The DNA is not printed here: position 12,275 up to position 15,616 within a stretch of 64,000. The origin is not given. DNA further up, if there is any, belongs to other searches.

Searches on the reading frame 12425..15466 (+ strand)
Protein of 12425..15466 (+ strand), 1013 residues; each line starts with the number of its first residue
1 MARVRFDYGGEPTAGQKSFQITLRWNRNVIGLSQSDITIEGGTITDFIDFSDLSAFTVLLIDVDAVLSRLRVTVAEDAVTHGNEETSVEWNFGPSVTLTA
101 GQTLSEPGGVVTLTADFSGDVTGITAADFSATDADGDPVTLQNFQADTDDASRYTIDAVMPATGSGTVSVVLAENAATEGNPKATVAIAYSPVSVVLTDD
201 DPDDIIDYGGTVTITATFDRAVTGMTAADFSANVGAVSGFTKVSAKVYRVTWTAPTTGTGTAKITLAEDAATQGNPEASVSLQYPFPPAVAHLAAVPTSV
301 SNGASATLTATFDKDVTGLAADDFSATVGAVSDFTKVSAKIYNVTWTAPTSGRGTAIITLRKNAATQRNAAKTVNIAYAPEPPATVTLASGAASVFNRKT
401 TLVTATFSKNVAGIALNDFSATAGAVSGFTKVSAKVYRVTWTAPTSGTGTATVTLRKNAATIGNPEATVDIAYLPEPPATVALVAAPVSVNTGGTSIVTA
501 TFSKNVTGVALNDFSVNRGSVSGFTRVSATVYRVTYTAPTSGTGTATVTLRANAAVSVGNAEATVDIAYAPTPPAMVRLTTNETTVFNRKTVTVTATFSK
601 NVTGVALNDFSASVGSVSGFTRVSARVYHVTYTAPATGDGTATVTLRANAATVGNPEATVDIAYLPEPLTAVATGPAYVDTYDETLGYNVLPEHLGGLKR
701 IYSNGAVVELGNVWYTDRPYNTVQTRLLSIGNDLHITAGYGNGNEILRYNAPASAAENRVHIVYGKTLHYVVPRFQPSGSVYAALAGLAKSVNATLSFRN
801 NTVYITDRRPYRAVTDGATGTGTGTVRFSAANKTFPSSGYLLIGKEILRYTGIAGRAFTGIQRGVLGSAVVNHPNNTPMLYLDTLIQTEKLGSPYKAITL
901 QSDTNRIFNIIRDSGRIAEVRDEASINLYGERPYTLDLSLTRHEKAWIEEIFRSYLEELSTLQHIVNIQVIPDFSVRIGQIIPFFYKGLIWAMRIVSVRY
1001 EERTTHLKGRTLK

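Call 13: search_protein_families(library=pfam, proteins=[window:12425-15466:+], max_evalue=0.001)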
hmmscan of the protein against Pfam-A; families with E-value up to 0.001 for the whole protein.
window:12425-15466:+ (1013 aa): 3 families
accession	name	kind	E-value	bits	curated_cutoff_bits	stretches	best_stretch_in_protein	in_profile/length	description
PF19078.6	Big_12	-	5.9e-39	132.9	27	5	480-562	6-91/102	Bacterial Ig-like domain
PF05870.17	PA_decarbox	-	8.7e-06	25.9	24.6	0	240-270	50-79/158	Phenolic acid decarboxylase (PAD)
PF00630.25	Filamin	-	0.00021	22.5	26.9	0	611-647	41-83/93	Filamin/ABP280 repeat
